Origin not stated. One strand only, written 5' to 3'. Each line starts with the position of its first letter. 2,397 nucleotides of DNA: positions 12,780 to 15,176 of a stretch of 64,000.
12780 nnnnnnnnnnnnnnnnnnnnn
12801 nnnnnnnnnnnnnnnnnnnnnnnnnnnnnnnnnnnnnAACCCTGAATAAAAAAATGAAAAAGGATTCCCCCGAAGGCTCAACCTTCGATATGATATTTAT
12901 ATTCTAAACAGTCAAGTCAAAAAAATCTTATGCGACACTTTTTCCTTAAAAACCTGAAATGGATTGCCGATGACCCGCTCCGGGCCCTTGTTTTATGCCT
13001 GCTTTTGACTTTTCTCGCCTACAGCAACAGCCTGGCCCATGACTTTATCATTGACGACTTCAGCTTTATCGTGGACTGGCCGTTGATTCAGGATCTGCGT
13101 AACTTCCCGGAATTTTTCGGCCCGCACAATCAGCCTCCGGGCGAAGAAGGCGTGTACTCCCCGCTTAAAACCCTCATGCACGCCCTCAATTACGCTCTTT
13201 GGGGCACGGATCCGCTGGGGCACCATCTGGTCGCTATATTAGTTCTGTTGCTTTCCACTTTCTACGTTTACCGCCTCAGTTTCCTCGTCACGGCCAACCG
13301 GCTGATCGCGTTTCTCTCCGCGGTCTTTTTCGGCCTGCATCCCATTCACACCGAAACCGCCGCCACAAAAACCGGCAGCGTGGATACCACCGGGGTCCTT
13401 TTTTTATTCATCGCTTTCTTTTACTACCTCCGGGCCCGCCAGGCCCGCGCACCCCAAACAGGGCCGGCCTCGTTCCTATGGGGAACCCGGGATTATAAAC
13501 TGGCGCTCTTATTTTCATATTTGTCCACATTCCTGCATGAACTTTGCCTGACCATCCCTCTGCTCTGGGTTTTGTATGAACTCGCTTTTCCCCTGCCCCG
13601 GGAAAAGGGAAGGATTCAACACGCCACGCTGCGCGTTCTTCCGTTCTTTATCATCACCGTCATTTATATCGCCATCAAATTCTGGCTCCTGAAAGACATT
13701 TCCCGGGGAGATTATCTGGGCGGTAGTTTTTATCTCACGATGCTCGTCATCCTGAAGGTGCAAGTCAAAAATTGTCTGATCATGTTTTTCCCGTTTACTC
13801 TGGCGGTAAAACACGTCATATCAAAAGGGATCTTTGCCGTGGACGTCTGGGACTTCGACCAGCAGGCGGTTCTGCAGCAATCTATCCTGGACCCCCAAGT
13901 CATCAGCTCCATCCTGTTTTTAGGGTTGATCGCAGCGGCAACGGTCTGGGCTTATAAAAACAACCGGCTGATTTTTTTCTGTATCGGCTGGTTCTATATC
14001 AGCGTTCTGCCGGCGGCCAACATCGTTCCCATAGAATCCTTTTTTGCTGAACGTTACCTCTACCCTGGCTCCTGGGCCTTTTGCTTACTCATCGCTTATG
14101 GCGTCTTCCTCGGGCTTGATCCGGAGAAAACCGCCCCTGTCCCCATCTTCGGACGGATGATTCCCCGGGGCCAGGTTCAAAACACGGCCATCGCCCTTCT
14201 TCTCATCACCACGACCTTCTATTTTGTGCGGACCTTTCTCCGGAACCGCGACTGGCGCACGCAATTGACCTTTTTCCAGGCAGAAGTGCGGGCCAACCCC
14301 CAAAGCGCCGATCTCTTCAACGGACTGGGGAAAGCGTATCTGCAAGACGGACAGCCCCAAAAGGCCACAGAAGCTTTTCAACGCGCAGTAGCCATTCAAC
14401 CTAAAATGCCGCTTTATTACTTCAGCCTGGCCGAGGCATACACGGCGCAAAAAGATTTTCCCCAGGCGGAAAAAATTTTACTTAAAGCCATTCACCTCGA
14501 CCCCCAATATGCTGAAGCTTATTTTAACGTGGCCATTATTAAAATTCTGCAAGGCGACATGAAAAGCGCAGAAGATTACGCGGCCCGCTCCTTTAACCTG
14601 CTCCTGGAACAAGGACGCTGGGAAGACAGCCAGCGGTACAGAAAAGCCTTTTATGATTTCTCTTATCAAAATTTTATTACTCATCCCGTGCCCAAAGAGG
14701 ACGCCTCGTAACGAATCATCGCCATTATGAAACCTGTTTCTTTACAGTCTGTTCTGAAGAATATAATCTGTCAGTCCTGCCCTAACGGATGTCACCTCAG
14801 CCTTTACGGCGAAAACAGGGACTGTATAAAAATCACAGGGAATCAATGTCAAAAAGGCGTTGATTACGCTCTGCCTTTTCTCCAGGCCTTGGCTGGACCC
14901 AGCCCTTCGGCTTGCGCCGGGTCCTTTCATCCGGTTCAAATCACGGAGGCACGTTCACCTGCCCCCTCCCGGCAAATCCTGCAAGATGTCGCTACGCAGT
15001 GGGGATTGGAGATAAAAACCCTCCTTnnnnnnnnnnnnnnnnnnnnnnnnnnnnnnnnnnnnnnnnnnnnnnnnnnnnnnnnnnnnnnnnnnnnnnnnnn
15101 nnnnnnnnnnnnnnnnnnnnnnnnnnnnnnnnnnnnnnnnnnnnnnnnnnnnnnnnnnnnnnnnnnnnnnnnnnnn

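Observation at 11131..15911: Divergent partner operon of B12-rSAM, TPR membrane glycosyltransferase-like protein and a DUF1667-like-module-fused kinase. Possible coupled modification pathway.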

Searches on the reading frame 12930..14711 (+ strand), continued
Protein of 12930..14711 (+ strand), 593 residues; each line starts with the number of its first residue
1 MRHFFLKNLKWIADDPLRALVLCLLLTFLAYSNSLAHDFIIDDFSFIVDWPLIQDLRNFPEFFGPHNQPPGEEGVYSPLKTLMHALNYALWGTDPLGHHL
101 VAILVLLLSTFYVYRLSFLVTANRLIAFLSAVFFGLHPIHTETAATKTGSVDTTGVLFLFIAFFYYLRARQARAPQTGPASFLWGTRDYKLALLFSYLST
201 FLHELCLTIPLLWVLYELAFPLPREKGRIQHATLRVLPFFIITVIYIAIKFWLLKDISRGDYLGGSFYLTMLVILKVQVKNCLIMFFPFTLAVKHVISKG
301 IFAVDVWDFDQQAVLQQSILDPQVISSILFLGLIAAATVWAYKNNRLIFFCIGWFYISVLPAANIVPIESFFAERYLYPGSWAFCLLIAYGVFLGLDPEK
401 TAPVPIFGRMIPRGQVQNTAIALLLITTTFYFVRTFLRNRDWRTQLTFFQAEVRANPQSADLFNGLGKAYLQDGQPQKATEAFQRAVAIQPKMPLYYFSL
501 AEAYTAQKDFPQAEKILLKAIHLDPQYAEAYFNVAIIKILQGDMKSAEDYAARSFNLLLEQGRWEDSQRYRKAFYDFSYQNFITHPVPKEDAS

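Call 65: find_encoding_contigs(protein=P0181, flank=8000, max_places=1)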
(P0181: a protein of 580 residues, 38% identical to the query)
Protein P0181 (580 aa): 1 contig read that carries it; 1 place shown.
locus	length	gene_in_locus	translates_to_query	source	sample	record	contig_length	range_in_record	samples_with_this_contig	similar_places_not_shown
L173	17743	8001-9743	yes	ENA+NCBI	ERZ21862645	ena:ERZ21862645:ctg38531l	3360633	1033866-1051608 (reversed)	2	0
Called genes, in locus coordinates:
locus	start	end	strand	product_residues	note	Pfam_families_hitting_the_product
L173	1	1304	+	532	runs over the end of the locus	-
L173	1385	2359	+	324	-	-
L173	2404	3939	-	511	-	PF05362:Lon_C (weak), PF13541:ChlI, PF00158:Sigma54_activat (faint), PF01078:Mg_chelatase, PF07728:AAA_5 (faint), PF00493:MCM (weak), PF13335:Mg_chelatase_C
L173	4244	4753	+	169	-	PF02681:DUF212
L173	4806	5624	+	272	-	PF01476:LysM, PF03734:YkuD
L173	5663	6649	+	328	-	PF03255:ACCA, PF01039:Carboxyl_trans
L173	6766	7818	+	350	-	PF21016:RlmN_N, PF04055:Radical_SAM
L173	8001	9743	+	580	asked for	PF13174:TPR_6 (faint), PF13181:TPR_8 (faint), PF00515:TPR_1, PF07719:TPR_2, PF13414:TPR_11, PF13414:TPR_11, PF13432:TPR_16 (weak), PF13431:TPR_17 (weak), +3 more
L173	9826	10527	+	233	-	PF00535:Glycos_transf_2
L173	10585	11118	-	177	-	-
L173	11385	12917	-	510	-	PF13231:PMT_2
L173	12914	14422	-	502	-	PF02516:STT3 (weak), PF13231:PMT_2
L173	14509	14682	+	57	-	-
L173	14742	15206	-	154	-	-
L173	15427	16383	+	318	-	PF08279:HTH_11, PF03099:BPL_LplA_LipB, PF02237:BPL_C (weak)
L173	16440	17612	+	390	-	PF00155:Aminotran_1_2, PF01053:Cys_Met_Meta_PP, PF01212:Beta_elim_lyase (weak)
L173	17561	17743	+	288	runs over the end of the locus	PF00561:Abhydrolase_1, PF12146:Hydrolase_4 (weak), PF12697:Abhydrolase_6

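Call 70: search_solved_structures(query=L173:9826-10524:+, max_evalue=0.001)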
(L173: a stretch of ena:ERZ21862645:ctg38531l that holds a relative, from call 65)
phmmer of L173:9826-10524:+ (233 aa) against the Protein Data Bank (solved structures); distinct sequences matched with E-value up to 0.001: 17.
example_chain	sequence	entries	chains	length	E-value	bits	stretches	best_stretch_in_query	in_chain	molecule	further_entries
5mlz_A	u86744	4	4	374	3.3e-14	56.1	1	2-186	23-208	Dolichol monophosphate mannose synthase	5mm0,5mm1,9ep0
5eke_A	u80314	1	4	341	1.2e-10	44.4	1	3-145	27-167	Uncharacterized glycosyltransferase sll0501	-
5ekp_C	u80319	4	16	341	1.2e-10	44.4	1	3-145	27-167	Uncharacterized glycosyltransferase sll0501 | Glycosyltransferase sll0501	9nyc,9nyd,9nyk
9nye_A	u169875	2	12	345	1.3e-10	44.4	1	3-145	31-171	Glycosyltransferase sll0501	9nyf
9hwj_A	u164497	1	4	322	1.5e-09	40.9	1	3-141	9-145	Undecaprenyl-phosphate 4-deoxy-4-formamido-L-arabinose transferase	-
9bhc_C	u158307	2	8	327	1.1e-08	38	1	3-116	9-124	Undecaprenyl-phosphate 4-deoxy-4-formamido-L-arabinose transferase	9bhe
8vxh_A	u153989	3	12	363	1.4e-08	37.7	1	3-116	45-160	Undecaprenyl-phosphate 4-deoxy-4-formamido-L-arabinose transferase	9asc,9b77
2z87_A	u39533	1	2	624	1.5e-07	34.3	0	4-93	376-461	Chondroitin synthase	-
2z86_A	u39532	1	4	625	1.5e-07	34.3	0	4-93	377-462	Chondroitin synthase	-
8bz8_A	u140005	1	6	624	7e-07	32.1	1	3-124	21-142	Glycosyltransferase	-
8bz4_A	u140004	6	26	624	7e-07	32.1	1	3-124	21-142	Glycosyltransferase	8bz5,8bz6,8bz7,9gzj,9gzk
3bcv_A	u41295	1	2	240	2.3e-05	27.2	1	3-96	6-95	Putative glycosyltransferase protein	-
5tze_C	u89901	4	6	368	0.00014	24.5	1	4-131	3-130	Glycosyl transferase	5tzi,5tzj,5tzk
5tz8_A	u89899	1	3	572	0.00033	23.3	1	4-131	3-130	Glycosyl transferase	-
8vh7_A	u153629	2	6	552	0.00035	23.3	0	4-95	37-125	Heparosan synthase B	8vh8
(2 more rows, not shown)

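Call 71: search_protein_families(library=ncbifam, proteins=[L173:9826-10524:+, L173:10585-11118:-], max_evalue=0.00001)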
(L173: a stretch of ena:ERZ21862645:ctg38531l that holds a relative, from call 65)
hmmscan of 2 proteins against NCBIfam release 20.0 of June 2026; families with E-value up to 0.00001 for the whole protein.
L173:9826-10524:+ (233 aa): 9 families
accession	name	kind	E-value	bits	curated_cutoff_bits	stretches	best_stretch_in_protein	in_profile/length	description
NF007482.0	PRK10073.1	equivalog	8.3e-14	51.3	423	1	3-118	7-118/334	glycosyltransferase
NF047588.1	GlcsyltransPgfSStrep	equivalog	9.8e-14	51.3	500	1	3-170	2-167/308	glycosyltransferase PgfS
NF007986.1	PRK10714.1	equivalog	1.1e-13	50.9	529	1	3-140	7-142/316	undecaprenyl-phosphate 4-deoxy-4-formamido-L-arabinose transferase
TIGR04182.1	glyco_TIGR04182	equivalog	9.6e-10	38.3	325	1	3-208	1-197/293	S-layer glycoprotein N-glycosyltransferase AglJ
TIGR03937.1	PgaC_IcaA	equivalog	1.9e-09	37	422.3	1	3-95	46-135/407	poly-beta-1,6-N-acetyl-D-glucosamine synthase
NF047683.1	TeichurnBiosyTuaG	equivalog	2.3e-07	30.7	400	1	4-114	8-115/252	teichuronic acid biosynthesis protein TuaG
NF041875.1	EPS_EpsD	equivalog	5.4e-07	29.3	370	1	4-139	1-139/325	exopolysaccharide biosynthesis glycosyltransferase EpsD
NF053739.1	GlytfEpsEBac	equivalog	5.8e-07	28.8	450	1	3-95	2-92/265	glycosyltransferase EpsE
NF041391.1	DPhHxTase_Halo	equivalog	8e-07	28.3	375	1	70-216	53-199/213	dolichyl-phosphate hexose transferase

L173:10585-11118:- (177 aa): 0 families

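Call 76: find_encoding_contigs(protein=P0127, flank=7000, max_places=1)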
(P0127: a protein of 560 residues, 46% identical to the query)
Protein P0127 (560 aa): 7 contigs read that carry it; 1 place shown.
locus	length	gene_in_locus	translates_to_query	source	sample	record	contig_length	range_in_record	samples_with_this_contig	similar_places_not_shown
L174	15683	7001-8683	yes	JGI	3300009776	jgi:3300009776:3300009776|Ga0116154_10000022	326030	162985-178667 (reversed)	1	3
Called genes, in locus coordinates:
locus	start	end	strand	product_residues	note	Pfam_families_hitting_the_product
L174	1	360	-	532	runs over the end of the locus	-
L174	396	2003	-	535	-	PF05362:Lon_C, PF13541:ChlI, PF00493:MCM (weak), PF05496:RuvB_N (faint), PF01078:Mg_chelatase, PF07728:AAA_5, PF13335:Mg_chelatase_C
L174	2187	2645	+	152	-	PF02681:DUF212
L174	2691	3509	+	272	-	PF01476:LysM, PF03734:YkuD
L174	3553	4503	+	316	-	PF03255:ACCA, PF01039:Carboxyl_trans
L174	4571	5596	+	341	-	PF21016:RlmN_N, PF04055:Radical_SAM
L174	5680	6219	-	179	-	-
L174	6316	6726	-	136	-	-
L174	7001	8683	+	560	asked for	PF13414:TPR_11 (weak), PF13424:TPR_12 (weak), PF14559:TPR_19 (weak), PF21033:RMD1-3 (weak), PF00515:TPR_1 (weak), PF13181:TPR_8, PF13414:TPR_11, PF13432:TPR_16 (weak), +6 more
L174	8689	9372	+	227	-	PF00535:Glycos_transf_2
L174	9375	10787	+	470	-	PF02310:B12-binding, PF04055:Radical_SAM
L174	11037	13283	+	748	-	PF00982:Glyco_transf_20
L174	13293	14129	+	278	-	PF02358:Trehalose_PPase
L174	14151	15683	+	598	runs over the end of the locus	PF19291:TREH_N, PF00723:Glyco_hydro_15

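Call 77: find_encoding_contigs(protein=P0171, flank=7000, max_places=1)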
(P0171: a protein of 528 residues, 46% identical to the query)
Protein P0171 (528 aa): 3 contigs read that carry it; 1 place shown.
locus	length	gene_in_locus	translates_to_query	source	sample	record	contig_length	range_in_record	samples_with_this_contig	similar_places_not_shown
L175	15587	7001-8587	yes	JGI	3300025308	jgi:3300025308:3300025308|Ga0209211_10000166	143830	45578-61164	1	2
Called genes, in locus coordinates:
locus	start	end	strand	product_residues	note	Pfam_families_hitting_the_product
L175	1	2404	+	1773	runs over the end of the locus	PF00072:Response_reg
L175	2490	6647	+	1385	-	-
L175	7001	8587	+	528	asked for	PF14559:TPR_19 (faint), PF00515:TPR_1 (faint), PF13414:TPR_11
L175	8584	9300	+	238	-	PF00535:Glycos_transf_2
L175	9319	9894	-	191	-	PF17830:STI1-HOP_DP (faint)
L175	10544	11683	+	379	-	PF00266:Aminotran_5, PF01041:DegT_DnrJ_EryC1 (weak), PF01212:Beta_elim_lyase (weak)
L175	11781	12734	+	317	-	PF08279:HTH_11, PF03099:BPL_LplA_LipB, PF16917:BPL_LplA_LipB_2, PF02237:BPL_C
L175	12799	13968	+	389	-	PF00155:Aminotran_1_2, PF01212:Beta_elim_lyase (weak), PF01053:Cys_Met_Meta_PP (weak)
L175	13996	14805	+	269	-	PF00561:Abhydrolase_1, PF12146:Hydrolase_4, PF12697:Abhydrolase_6, PF03096:Ndr (weak)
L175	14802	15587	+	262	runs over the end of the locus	PF01209:Ubie_methyltran, PF05175:MTS (weak), PF13489:Methyltransf_23, PF01728:FtsJ (weak), PF13649:Methyltransf_25, PF13847:Methyltransf_31, PF08241:Methyltransf_11, PF08242:Methyltransf_12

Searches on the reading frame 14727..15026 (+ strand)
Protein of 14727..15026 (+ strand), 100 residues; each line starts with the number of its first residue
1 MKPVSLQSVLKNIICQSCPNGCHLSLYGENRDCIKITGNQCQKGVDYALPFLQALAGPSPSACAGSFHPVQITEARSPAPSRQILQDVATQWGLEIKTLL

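Call 33: search_protein_families(library=pfam, proteins=[window:14727-15026:+], max_evalue=10)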
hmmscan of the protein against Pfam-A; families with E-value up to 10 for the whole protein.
seq(100 aa): 0 families
